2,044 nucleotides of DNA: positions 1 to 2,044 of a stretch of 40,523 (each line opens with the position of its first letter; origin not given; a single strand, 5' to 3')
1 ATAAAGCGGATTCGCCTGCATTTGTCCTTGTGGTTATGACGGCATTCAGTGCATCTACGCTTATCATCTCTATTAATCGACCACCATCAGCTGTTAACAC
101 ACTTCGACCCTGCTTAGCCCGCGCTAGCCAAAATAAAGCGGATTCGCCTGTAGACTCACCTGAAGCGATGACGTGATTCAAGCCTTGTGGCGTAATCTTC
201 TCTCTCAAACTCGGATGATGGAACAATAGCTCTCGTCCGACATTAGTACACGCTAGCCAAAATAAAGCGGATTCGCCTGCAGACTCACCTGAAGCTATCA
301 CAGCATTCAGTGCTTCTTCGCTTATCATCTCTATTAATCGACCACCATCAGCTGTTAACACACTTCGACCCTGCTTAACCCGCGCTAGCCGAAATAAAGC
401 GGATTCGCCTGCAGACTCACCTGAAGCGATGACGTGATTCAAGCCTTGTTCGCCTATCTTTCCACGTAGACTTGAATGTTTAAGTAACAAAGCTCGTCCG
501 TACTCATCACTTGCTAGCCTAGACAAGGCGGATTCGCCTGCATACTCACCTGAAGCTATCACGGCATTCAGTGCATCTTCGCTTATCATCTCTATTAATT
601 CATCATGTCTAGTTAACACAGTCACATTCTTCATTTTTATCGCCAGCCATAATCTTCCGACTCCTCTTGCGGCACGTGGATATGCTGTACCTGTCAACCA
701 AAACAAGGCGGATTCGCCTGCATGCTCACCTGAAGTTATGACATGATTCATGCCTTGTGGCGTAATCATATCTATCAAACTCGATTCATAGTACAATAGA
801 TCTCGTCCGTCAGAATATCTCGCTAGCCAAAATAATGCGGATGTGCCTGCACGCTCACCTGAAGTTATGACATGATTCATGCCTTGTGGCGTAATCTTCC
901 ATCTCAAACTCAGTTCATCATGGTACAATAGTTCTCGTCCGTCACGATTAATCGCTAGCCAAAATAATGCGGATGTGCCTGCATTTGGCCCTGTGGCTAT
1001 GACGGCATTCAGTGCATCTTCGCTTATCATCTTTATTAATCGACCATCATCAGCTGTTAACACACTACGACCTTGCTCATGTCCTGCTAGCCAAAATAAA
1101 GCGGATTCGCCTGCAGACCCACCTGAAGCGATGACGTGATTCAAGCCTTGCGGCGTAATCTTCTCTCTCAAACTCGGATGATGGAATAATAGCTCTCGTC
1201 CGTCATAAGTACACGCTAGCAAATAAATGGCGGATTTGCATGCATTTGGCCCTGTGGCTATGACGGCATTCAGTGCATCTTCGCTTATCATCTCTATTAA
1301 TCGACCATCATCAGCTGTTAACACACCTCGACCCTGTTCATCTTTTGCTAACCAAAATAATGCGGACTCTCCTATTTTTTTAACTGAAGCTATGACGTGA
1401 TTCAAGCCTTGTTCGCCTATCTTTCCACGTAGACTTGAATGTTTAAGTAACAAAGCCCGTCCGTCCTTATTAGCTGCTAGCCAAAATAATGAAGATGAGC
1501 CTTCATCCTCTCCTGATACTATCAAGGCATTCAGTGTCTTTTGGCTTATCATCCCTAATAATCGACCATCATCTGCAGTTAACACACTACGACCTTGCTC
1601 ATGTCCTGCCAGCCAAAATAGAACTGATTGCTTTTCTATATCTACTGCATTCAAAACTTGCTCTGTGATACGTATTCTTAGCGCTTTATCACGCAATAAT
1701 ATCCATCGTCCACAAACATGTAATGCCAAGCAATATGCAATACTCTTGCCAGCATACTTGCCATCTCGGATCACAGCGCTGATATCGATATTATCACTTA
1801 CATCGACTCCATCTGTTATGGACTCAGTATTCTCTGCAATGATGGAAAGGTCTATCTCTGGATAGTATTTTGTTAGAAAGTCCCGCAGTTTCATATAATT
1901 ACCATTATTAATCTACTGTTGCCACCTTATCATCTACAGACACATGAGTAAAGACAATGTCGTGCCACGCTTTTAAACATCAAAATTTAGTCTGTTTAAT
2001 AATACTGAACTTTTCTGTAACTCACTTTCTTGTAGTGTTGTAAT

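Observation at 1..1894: Unlisted reverse-strand gene made of at least 13 near-identical 43/44-aa tandem repeats with a two-subtype (261-bp) super-repeat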

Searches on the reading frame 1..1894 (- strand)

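Call 4: search_protein_families(library=pfam, proteins=[window:1-1894:-], max_evalue=10)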
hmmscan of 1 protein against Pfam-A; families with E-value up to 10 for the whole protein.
window:1-1894:- (631 aa): 9 families
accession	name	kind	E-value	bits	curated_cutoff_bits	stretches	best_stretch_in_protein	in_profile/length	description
PF06470.18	SMC_hinge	-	5e-06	27.4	22.5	1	425-479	13-67/116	SMC proteins Flexible Hinge Domain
PF23197.1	IG_AIR9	-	0.00048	20.3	27.5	0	127-153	24-50/87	AIR9 A9 domain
PF03894.20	XFP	-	0.001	19.3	22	0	513-545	53-85/177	D-xylulose 5-phosphate/D-fructose 6-phosphate phosphoketolase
PF19796.4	DUF6280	-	0.0071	17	27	0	494-518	28-52/86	Family of unknown function (DUF6280)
PF12266.13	DUF3613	-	0.0095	16.4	25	0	303-321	12-30/66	Protein of unknown function (DUF3613)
PF18650.6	IMPa_N_2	-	0.065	13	25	0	88-119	17-48/200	Immunomodulating metalloprotease N-terminal domain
PF08402.16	TOBE_2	-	0.072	13.6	21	1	34-76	15-60/76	TOBE domain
PF15777.11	Anti-TRAP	-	0.13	12.7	32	0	511-525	41-55/59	Tryptophan RNA-binding attenuator protein inhibitory protein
PF09150.15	Carot_N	-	0.13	12.6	25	0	77-133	11-67/151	Orange carotenoid protein, N-terminal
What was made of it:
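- On Ankyrin repeat (Pfam clan Ank): No Ank model at E<=10 for the window protein (call 4).
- On PUF / Pumilio repeats: No Pfam hit (call 4).
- No Ank-clan Pfam model hits the window protein even at E<=10 (call 4).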

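Call 5: search_protein_families(library=ncbifam, proteins=[window:1-1894:-], max_evalue=10)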
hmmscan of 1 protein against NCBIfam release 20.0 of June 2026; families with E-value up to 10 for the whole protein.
window:1-1894:- (631 aa): 2 families
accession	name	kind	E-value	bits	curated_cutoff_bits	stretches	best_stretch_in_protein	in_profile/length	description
TIGR02240.1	PHA_depoly_arom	equivalog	0.0026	17.1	250.6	0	170-209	191-230/276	poly(3-hydroxyalkanoate) depolymerase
NF007397.0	PRK09925.1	equivalog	0.34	10.7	59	0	148-158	11-21/28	leu operon leader peptide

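Call 6: search_solved_structures(query=window:1-1894:-, max_evalue=10, show_alignments=2)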
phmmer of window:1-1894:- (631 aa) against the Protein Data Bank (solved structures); distinct sequences matched with E-value up to 10: 9.
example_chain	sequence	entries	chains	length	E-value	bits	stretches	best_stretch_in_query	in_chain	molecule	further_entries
4xb4_A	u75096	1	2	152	0.33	12.6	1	262-317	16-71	Orange carotenoid-binding protein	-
3mg2_A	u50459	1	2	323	0.39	12.4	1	262-316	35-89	Orange carotenoid protein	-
7zsf_A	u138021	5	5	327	0.98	11.1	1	261-316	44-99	Orange carotenoid-binding protein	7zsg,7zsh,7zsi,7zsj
7sc9_BH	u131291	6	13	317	0.98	11.1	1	262-316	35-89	Orange carotenoid-binding protein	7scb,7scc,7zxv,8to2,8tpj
3mg3_A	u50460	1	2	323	0.99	11.1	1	262-316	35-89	Orange carotenoid-binding protein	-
5tuw_A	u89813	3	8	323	1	11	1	262-316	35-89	Orange carotenoid-binding protein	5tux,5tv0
3mg1_A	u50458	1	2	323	1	11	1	262-316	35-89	Orange carotenoid protein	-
6t6k_A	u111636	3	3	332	1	11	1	262-316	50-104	Orange carotenoid-binding protein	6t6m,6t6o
4xb5_A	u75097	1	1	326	1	11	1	262-316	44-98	Orange carotenoid-binding protein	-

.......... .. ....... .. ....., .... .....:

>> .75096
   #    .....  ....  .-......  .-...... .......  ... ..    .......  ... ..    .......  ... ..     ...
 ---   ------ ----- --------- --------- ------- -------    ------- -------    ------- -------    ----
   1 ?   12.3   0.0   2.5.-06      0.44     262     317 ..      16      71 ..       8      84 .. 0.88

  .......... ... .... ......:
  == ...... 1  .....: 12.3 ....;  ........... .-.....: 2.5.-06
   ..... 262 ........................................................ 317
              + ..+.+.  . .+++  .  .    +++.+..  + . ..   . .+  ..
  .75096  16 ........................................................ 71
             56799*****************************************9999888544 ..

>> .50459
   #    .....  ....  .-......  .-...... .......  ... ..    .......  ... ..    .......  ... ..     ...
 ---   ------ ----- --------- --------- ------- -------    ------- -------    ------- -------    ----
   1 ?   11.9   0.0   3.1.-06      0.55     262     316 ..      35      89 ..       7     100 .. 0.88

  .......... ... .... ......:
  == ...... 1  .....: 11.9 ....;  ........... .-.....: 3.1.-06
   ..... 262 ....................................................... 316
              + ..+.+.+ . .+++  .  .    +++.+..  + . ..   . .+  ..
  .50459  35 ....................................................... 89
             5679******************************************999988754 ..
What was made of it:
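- Tried and rejected: Pfam, NCBIfam and PDB sequence searches of the window protein returned only sub-threshold or repeat-inflated hits (calls 4-6).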

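Call 7: find_homologous_proteins(query=window:1-1894:-)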
Query window:1-1894:- (631 aa): 7 proteins with E <= 0.001 among 8000 candidates.
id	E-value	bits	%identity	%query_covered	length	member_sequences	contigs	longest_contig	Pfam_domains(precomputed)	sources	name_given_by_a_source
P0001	2.9e-128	447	48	63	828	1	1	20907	-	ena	-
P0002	4.5e-83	298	38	71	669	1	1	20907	-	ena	-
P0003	1.5e-56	210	40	40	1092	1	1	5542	-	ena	-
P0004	6.0e-41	159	40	42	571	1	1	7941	-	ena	-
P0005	1.2e-38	151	28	84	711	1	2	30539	-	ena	-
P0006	4.2e-38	149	39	35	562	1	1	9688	PF13445.13,PF11789.15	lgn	-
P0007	1.0e-37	148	42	44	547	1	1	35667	-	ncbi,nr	ncbi:MAG: hypothetical protein JWM09_524, partial [Francisellaceae bacterium]|nr:hypothetical protei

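Call 15: find_encoding_contigs(protein=P0001, flank=10000, max_places=4)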
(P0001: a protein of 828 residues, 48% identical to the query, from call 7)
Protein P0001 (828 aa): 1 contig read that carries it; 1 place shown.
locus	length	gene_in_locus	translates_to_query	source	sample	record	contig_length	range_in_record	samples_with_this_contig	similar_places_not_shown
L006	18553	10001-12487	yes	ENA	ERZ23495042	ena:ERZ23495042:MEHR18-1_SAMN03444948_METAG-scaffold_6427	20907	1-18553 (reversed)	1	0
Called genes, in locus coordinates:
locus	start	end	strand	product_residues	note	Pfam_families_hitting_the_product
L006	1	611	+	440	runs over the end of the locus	PF02517:Rce1-like (weak)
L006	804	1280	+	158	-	-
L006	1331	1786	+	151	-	-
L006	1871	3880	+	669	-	-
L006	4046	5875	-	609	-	-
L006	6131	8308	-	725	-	PF12796:Ank_2, PF13606:Ank_3 (faint), PF13857:Ank_5 (faint), PF24521:Ank_KRIT1 (weak), PF00023:Ank (weak), PF12796:Ank_2, PF00023:Ank (weak), PF12796:Ank_2, +2 more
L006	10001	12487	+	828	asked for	-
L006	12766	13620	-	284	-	-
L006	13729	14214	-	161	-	-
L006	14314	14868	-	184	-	PF00583:Acetyltransf_1, PF13673:Acetyltransf_10, PF13508:Acetyltransf_7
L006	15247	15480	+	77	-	-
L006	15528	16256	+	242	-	-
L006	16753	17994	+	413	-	-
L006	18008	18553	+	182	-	?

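Call 24: search_protein_families(library=pfam, proteins=[P0001, P0002, P0003, P0004, P0005, P0006, P0007], max_evalue=0.1)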
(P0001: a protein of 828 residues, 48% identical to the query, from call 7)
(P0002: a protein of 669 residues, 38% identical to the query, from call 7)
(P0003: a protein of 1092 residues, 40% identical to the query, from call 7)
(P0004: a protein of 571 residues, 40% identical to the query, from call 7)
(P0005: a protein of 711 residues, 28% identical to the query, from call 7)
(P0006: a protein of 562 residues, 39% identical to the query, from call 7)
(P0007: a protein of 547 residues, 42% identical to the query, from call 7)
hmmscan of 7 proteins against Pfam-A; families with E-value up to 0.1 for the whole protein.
P0001 (828 aa): 2 families
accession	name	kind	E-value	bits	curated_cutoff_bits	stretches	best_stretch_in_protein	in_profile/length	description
PF22149.1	Tt1219-like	-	0.028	14.4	27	0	372-426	51-106/191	Type IV pilin Tt1219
PF21403.4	OTU1_UBXL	-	0.082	13.9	22.7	0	94-114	6-26/49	OTU1, UBXL domain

P0002 (669 aa): 3 families
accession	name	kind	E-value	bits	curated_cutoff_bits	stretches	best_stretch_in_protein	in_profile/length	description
PF23197.1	IG_AIR9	-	0.00076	19.7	27.5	0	385-418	20-54/87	AIR9 A9 domain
PF25159.1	DUF7826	-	0.012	15.9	27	0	392-418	23-49/147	Repeat of unknown function (DUF7826)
PF01128.25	IspD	-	0.022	15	27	0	26-140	44-156/221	2-C-methyl-D-erythritol 4-phosphate cytidylyltransferase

P0003 (1092 aa): 0 families

P0004 (571 aa): 2 families
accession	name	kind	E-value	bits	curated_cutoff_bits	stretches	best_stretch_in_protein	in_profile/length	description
PF11789.14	zf-Nse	-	0.032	14.5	27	1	48-101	10-56/57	Zinc-finger of the MIZ type in Nse subunit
PF13445.12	zf-RING_UBOX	-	0.098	13.1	25.2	0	52-99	1-39/39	RING-type zinc-finger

P0005 (711 aa): 1 family
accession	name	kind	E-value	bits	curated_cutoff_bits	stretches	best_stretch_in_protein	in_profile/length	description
PF18545.6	HalOD1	-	0.0055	17.3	26.3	0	517-572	6-56/74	Halobacterial output domain 1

P0006 (562 aa): 8 families
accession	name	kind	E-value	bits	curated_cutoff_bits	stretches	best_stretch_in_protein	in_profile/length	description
PF11789.14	zf-Nse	-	1.4e-10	41.3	27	1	12-63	1-56/57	Zinc-finger of the MIZ type in Nse subunit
PF13445.12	zf-RING_UBOX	-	4.4e-08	33.4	25.2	1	25-61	1-39/39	RING-type zinc-finger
PF04564.21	U-box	-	0.00011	22.7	21.4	1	23-66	5-48/73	U-box domain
PF00097.31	zf-C3HC4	-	0.00014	22.1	21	1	25-63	1-40/40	Zinc finger, C3HC4 type (RING finger)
PF13639.12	zf-RING_2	-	0.00017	22.2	27.3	1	24-64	2-44/44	Ring finger domain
PF13923.12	zf-C3HC4_2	-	0.0061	16.8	27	1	24-63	1-40/40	Zinc finger, C3HC4 type (RING finger)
PF15227.12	zf-C3HC4_4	-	0.028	14.9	30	1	25-63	1-42/42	zinc finger of C3HC4-type, RING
PF12678.13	zf-rbx1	-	0.029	15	31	1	27-64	16-55/55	RING-H2 zinc finger domain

P0007 (547 aa): 4 families
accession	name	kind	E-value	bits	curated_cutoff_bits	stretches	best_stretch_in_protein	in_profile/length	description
PF17082.10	Spc29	-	0.0005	20.4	31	1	466-529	96-161/245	Spindle Pole Component 29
PF12240.13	Angiomotin_C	-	0.016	15.2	23.5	1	477-534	125-175/200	Angiomotin C terminal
PF05859.17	Mis12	-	0.046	13.9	25.7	1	473-535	107-168/231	Mis12 protein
PF04316.19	FlgM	-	0.089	13.5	25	0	219-245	18-43/55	Anti-sigma-28 factor, FlgM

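Call 68: find_encoding_contigs(protein=P0006, flank=8000, max_places=3)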
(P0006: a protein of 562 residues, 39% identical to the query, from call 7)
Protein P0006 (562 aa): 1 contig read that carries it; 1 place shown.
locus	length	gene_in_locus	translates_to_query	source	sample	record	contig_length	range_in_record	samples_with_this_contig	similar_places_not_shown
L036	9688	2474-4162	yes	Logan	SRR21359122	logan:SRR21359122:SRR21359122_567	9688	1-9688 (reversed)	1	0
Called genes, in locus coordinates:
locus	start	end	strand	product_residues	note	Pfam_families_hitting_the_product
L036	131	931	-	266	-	PF03171:2OG-FeII_Oxy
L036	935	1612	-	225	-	PF00240:ubiquitin, PF11976:Rad60-SLD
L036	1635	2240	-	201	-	PF11976:Rad60-SLD, PF00240:ubiquitin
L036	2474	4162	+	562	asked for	PF11789:zf-Nse, PF13445:zf-RING_UBOX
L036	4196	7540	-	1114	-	PF27349:IcsB_M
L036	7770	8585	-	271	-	PF01925:TauE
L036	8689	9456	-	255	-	-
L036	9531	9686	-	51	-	?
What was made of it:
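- The U-box member P0006 sits between two ubiquitin-domain genes and an IcsB-like gene (call 68).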

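Call 78: find_encoding_contigs(protein=P0007, flank=8000, max_places=2)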
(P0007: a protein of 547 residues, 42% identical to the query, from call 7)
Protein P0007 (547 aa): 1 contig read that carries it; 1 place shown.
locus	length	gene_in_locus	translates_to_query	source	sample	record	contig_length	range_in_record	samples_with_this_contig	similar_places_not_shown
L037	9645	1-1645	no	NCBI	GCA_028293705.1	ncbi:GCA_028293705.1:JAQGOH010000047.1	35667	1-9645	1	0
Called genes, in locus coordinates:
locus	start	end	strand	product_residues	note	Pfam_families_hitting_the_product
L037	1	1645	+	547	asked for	?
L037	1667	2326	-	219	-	PF00455:DeoRC (weak), PF06026:Rib_5-P_isom_A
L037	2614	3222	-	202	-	PF01812:5-FTHF_cyc-lig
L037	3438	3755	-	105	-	PF05164:ZapA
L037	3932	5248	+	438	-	PF05195:AMP_N, PF00557:Peptidase_M24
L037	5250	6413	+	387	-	PF01494:FAD_binding_3, PF08491:SE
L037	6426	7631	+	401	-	PF01494:FAD_binding_3, PF08491:SE (faint)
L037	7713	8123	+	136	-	PF01597:GCV_H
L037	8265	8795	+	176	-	PF00293:NUDIX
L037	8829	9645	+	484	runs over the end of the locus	PF00990:GGDEF, PF00563:EAL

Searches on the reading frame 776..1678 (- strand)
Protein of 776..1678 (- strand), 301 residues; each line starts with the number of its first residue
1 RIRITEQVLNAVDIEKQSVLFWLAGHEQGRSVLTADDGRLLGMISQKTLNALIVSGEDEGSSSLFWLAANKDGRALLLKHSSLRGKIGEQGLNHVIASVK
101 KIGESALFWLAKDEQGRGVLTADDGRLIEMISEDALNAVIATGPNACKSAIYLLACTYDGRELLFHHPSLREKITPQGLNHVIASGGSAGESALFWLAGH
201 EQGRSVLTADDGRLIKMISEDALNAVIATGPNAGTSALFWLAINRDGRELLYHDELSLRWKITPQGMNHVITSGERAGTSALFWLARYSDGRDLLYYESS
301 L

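Call 38: predict_structure(alignment_id=A2)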
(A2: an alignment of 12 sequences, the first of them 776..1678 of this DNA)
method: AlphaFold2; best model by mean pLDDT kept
length: 301 residues; sequences in the alignment: 12
mean_pLDDT: 92.2   pTM: 0.90
mean pLDDT of the five models: 92.2, 91.3, 90.9, 90.9, 90.1
residues with pLDDT >= 90: 217; 70-90: 79; 50-70: 5; < 50: 0
segments of 3 or more residues with pLDDT < 50: none
pLDDT, mean of each block of 10 residues (from residue 1): 78 83 88 81 92 90 96 94 95 93 96 97 95 98 92 98 97 98 91 98 96 95 94 95 94 80 93 93 95 84 70
secondary structure, 60 per line:
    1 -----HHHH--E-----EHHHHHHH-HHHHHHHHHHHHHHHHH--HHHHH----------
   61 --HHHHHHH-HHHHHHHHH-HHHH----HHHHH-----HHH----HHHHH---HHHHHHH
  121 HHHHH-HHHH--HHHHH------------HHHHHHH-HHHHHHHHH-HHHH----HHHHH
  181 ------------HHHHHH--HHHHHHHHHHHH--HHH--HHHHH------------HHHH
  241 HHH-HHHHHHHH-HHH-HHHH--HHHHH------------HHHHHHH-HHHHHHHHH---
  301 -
elements in order: H6-9 H19-25 H27-43 H46-50 H63-69 H71-79 H81-84 H89-93 H106-110 H114-125 H127-130 H133-137 H150-156 H158-166 H168-171 H176-180 H193-198 H201-212 H220-224 H237-243 H245-252 H258-261 H264-268 H281-287 H289-297
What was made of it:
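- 776..1558 (-): Six regular units (aa 113-373) alternating between A (43 aa, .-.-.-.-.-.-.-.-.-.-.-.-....) and B (44 aa, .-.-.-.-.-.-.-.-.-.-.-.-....). Confident AlphaFold2 solenoid model of aa 73-373 (call 38).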

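Call 42: fold_search(model_id=the predicted structure, library=pdb)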
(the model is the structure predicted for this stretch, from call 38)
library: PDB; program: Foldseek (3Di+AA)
matches with E <= 10: 506; with E <= 0.001: 1
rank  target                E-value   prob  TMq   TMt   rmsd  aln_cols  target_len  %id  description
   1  9bor_A                9.3e-04  1.00  0.36  0.37  10.6       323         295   14  IkappaBzeta ankyrin repeat domain:NF-kappaB p50 homodimer complex at 2.0 Angstrom resolution (released 2024-08-07)
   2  8gka_A                3.7e-03  0.98  0.32  0.18  12.8       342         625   14  Human TRPV3 tetramer structure, closed conformation (released 2023-09-06)
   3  9jdm_A                6.8e-03  0.96  0.33  0.19  12.1       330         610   15  Cryo-EM structure of human TRPV3 determined in MSP2N2 nanodisc (released 2025-03-26)
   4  8sj7_A                7.2e-03  0.80  0.27  0.22  12.3       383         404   14  Crystal structure of FBF-2 (RBD+CT) in complex with compact FBE RNA (released 2023-09-27)
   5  5jhq_D                8.8e-03  0.66  0.22  0.15  16.7       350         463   14  ARCs 1-3 of human Tankyrase-1 bound to a peptide derived from IRAP (released 2016-09-21)
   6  6mho_A                1.0e-02  0.96  0.31  0.18  10.5       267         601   16  Structure of the human TRPV3 channel in the apo conformation (released 2018-10-03)
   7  5vkq_A                1.0e-02  0.90  0.31  0.10  11.5       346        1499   14  Structure of a mechanotransduction ion channel Drosophila NOMPC in nanodisc (released 2017-06-28)
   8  6dmr_A                1.1e-02  0.93  0.34  0.19  11.5       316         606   13  Lipid-bound full-length rbTRPV5 (released 2018-10-24)
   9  9ued_A                1.2e-02  0.97  0.35  0.21  11.2       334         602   14  Cryo-EM structure of human TRPV3 in complex with sevoflurane determined in MSP2N2 nanodisc (released 2026-04-08)
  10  6mhx_A                1.3e-02  0.89  0.32  0.18  12.4       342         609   15  Structure of human TRPV3 in the presence of 2-APB in C2 symmetry (2) (released 2018-10-03)
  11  6e2f_C                1.4e-02  0.95  0.34  0.18  10.6       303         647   13  Cryo-EM structure of human TRPV6 in complex with Calmodulin (released 2018-08-22)
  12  4n5q_B                1.8e-02  0.93  0.32  0.36  10.2       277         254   13  Crystal structure of the N-terminal ankyrin repeat domain of TRPV3 (released 2014-01-29)
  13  6pbe_A                1.8e-02  0.92  0.35  0.20  12.5       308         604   12  ZINC17988990-bound TRPV5 in nanodiscs (released 2019-11-06)
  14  9iqy_B                1.9e-02  0.92  0.34  0.32  11.8       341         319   16  Cryo-EM structure of human TRPV4 intracellular domain in complex with GTPase RhoA (released 2025-05-28)
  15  8ekr_A                2.0e-02  0.87  0.31  0.18  12.0       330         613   14  Apo rat TRPV2 in nanodiscs, state 3 (released 2023-09-27)
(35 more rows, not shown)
